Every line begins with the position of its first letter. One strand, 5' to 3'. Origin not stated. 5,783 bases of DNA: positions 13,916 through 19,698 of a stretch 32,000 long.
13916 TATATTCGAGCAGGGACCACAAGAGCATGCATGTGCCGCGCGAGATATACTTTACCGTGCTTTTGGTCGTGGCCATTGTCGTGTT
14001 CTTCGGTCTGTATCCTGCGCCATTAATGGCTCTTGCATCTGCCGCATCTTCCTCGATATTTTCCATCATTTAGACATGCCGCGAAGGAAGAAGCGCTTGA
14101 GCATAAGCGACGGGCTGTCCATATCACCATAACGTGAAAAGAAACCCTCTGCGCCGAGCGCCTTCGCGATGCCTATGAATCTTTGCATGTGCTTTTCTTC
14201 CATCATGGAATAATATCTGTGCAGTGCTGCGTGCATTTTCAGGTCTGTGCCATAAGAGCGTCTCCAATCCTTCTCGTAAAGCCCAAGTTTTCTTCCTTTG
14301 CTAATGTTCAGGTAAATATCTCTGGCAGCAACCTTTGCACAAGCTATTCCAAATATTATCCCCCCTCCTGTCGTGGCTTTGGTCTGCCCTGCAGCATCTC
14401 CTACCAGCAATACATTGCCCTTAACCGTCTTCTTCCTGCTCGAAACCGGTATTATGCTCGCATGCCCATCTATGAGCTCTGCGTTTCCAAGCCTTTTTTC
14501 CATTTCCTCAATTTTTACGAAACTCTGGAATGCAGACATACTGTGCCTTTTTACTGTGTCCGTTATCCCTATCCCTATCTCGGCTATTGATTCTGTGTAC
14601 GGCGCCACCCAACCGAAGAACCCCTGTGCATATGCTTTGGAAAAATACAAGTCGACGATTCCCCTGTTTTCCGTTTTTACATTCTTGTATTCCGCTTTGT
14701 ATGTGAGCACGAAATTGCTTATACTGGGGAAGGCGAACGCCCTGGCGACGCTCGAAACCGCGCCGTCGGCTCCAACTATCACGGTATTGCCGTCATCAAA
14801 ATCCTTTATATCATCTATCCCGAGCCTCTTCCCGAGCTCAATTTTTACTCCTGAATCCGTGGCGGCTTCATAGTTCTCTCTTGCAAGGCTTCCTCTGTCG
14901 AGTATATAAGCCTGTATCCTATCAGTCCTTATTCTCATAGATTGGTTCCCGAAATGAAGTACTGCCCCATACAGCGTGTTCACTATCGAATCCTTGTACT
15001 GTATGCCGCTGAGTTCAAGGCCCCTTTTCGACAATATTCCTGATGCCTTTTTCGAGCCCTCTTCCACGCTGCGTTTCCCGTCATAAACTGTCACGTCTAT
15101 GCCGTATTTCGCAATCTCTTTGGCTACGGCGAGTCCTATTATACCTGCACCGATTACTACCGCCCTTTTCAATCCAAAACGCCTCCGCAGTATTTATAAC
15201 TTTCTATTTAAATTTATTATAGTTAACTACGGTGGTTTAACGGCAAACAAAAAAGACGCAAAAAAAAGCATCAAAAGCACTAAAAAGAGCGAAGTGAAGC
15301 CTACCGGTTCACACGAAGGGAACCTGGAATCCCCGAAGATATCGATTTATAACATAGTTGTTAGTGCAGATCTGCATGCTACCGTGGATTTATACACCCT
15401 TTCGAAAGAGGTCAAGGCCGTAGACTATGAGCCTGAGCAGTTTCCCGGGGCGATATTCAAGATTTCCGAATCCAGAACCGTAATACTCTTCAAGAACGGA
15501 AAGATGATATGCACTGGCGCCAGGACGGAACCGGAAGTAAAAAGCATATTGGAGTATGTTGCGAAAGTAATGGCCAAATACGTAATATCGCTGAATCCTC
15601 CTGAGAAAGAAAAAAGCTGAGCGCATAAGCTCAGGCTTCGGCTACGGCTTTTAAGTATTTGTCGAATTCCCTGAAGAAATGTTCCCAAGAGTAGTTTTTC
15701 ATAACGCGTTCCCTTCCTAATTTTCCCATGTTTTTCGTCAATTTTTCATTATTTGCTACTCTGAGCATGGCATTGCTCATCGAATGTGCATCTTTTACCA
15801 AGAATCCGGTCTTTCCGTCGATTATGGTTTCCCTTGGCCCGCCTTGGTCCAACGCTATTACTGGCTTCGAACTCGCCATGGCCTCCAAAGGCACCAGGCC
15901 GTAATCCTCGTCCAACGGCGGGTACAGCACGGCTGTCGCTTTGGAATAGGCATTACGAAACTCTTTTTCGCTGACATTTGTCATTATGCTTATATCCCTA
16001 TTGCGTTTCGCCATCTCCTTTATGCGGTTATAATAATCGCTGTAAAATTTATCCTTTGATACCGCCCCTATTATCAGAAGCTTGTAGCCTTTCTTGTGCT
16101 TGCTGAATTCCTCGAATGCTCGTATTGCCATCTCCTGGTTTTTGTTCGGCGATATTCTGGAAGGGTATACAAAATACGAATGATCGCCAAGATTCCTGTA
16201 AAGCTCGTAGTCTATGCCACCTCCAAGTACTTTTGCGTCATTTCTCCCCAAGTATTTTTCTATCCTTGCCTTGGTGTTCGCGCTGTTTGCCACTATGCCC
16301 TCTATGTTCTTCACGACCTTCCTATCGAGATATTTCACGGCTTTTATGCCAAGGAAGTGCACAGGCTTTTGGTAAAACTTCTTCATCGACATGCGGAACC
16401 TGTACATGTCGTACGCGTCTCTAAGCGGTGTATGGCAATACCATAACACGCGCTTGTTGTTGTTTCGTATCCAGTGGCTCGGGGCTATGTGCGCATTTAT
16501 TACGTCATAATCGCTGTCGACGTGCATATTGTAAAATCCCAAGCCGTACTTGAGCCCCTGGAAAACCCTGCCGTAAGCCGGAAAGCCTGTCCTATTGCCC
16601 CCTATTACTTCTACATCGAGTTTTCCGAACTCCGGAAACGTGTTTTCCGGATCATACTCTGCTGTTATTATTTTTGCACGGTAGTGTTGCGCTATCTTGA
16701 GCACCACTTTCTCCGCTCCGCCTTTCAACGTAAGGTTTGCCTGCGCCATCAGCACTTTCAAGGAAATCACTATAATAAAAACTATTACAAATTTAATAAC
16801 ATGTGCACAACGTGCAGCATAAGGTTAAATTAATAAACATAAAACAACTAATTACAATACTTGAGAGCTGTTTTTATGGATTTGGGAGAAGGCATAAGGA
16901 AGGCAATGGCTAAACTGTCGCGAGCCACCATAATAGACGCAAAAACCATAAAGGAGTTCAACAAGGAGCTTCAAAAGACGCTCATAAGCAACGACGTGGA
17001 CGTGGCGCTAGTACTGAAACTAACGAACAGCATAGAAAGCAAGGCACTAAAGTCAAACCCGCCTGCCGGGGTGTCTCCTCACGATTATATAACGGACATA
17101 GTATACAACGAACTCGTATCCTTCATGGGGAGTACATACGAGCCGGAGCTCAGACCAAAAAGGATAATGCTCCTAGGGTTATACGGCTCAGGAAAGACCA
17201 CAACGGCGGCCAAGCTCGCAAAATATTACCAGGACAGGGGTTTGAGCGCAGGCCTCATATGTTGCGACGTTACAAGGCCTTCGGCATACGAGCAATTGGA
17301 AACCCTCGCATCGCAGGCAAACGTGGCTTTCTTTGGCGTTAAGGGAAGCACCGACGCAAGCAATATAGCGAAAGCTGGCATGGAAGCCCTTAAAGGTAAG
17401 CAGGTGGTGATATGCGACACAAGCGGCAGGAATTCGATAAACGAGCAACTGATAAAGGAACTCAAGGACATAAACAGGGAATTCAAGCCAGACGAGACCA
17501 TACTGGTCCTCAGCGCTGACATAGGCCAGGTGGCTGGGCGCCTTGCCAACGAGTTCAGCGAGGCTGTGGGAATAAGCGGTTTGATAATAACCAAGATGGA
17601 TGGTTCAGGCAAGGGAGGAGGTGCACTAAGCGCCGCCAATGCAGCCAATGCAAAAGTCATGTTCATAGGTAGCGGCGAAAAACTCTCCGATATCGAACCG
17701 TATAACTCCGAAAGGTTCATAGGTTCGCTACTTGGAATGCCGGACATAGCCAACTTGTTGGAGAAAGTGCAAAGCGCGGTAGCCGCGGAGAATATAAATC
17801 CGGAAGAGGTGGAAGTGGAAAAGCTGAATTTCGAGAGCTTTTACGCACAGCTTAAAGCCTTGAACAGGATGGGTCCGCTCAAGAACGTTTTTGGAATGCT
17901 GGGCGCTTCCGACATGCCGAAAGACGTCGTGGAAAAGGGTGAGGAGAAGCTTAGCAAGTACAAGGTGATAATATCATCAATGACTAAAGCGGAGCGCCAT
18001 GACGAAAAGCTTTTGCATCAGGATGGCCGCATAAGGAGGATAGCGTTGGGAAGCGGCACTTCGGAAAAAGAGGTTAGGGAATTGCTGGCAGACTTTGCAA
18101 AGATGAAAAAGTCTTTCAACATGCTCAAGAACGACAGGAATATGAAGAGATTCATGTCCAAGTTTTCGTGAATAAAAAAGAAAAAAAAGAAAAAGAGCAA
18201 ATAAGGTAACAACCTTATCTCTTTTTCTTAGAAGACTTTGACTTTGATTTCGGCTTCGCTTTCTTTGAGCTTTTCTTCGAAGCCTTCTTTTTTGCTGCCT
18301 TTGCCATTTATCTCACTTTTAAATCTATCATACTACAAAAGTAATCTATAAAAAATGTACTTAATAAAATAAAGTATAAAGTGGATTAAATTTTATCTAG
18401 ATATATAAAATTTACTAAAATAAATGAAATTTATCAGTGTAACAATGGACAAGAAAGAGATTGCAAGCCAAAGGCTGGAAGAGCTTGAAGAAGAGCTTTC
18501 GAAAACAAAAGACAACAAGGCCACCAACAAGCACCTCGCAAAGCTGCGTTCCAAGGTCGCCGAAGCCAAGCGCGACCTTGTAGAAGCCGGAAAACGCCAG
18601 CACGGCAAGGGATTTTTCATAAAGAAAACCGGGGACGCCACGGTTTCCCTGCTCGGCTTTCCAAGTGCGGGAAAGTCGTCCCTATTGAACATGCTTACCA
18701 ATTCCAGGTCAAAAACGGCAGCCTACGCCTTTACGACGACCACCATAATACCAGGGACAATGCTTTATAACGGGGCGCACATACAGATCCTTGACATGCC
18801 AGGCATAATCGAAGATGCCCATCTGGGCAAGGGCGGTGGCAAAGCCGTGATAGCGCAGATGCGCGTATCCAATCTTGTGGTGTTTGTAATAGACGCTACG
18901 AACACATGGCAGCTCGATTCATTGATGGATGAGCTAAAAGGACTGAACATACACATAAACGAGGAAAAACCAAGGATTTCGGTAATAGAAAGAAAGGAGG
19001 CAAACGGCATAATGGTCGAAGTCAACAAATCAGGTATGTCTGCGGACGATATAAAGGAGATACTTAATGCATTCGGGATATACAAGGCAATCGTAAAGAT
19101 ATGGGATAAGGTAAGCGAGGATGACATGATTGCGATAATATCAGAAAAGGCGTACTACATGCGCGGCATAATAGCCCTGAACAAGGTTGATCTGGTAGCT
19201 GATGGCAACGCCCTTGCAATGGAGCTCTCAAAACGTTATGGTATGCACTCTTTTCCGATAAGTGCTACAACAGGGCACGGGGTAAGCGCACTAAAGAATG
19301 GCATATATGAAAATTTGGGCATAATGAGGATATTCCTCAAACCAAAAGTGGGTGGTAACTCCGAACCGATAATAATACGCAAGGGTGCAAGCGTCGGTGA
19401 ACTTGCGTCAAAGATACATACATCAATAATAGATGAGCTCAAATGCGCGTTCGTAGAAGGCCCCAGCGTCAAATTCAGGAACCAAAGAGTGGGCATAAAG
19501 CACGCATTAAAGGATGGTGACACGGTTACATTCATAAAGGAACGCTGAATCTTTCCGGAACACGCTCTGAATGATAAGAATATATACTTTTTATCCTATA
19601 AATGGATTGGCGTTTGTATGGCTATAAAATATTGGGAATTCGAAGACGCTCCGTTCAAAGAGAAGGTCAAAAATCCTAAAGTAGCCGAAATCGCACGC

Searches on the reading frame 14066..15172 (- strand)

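Call 51: search_protein_families(library=pfam, proteins=[window:14066-15172:-], max_evalue=0.001)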
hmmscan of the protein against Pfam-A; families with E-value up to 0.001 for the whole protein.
window:14066-15172:- (368 aa): 8 families
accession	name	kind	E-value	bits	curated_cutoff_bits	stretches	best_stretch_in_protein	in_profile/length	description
PF01494.25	FAD_binding_3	-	1.2e-08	35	22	0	132-276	153-308/349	FAD binding domain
PF05834.18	Lycopene_cycl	-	1.5e-08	34.6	23.4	1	227-324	229-325/380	Lycopene cyclase protein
PF01266.30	DAO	-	2e-08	34.6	27.9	1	4-50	2-49/353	FAD dependent oxidoreductase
PF13450.12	NAD_binding_8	-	1.1e-05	26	21.9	1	6-32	1-27/68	NAD(P)-binding Rossmann-like domain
PF00070.33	Pyr_redox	-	2.8e-05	25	22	1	3-51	1-54/82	Pyridine nucleotide-disulphide oxidoreductase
PF22578.2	GGR_cat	-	3.6e-05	24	27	1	157-222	5-71/88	Geranylgeranyl reductase catalytic domain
PF07992.20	Pyr_redox_2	-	6.6e-05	22.9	26.1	1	2-52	143-198/291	Pyridine nucleotide-disulphide oxidoreductase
PF02737.24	3HCDH_N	-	0.00058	20.3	22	1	5-42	3-41/180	3-hydroxyacyl-CoA dehydrogenase, NAD binding domain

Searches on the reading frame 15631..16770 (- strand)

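Call 51: search_protein_families(library=pfam, proteins=[window:15631-16770:-], max_evalue=0.001)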
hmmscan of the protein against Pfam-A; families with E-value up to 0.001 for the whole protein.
window:15631-16770:- (379 aa): 5 families
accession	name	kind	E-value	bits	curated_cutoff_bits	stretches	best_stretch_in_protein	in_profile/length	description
PF00534.26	Glycos_transf_1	-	5.3e-29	101.4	26.4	1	196-355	14-172/172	Glycosyl transferases group 1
PF13692.12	Glyco_trans_1_4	-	1.2e-22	81.2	27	1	199-341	3-142/142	Glycosyl transferases group 1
PF13439.12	Glyco_transf_4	-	1e-10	42.3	28.5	1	17-189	2-169/170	Glycosyltransferase Family 4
PF20706.3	GT4-conflict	-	1.7e-08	34.3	26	1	208-319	210-323/385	Family 4 Glycosyltransferase in conflict systems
PF13524.12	Glyco_trans_1_2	-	3.6e-06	27.4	25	1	219-369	6-142/144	Glycosyl transferase-like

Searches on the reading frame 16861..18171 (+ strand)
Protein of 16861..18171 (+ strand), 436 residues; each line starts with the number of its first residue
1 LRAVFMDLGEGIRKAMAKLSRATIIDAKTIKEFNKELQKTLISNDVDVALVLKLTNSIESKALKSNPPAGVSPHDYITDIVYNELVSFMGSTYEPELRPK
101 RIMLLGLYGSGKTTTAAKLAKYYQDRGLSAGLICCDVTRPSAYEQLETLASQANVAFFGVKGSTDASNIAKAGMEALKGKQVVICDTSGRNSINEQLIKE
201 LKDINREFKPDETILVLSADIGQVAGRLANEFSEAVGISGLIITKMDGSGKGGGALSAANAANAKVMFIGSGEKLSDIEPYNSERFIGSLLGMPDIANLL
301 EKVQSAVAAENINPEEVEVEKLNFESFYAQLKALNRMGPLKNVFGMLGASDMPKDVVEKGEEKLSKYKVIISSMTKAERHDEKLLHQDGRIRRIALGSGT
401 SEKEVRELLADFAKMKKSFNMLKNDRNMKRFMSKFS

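Call 51: search_protein_families(library=pfam, proteins=[window:16861-18171:+], max_evalue=0.001)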
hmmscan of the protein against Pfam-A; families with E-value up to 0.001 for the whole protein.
window:16861-18171:+ (436 aa): 6 families
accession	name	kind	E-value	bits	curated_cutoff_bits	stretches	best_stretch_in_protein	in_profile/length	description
PF00448.28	SRP54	-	1.7e-62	211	22.7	1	100-291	2-195/196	SRP54-type protein, GTPase domain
PF02978.25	SRP_SPB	-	1.1e-25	90.2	27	1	321-418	1-90/91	Signal peptide binding domain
PF02881.24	SRP54_N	-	7.3e-15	55.4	22.4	1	8-85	1-75/75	SRP54-type protein, helical bundle domain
PF13207.12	AAA_17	-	1.3e-06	29.2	27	1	105-230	1-121/136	AAA domain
PF01656.29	CbiA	-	1.4e-05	25.4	25.4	1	109-251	9-88/125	CobQ/CobB/MinD/ParA nucleotide binding domain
PF13604.12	AAA_30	-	0.00064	20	27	0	103-192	22-101/191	AAA domain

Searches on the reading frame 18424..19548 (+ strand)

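Call 51: search_protein_families(library=pfam, proteins=[window:18424-19548:+], max_evalue=0.001)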
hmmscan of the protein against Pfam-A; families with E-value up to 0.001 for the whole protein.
window:18424-19548:+ (374 aa): 5 families
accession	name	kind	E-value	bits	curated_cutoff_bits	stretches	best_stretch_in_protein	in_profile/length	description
PF01926.29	MMR_HSR1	-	1.5e-22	80.3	21.9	1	74-188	2-111/113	50S ribosome-binding GTPase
PF16897.10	MMR_HSR1_Xtn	-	1.3e-17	64.1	35.2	1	196-299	4-105/106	C-terminal region of MMR_HSR1 domain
PF02421.24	FeoB_N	-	2.2e-13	50.5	27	1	73-163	2-93/156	Ferrous iron transport protein B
PF02824.27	TGS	-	4.5e-12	46.3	22.2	1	301-372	1-60/60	TGS domain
PF03193.22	RsgA_GTPase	-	8.9e-07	29.3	30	0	245-297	53-107/174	RsgA GTPase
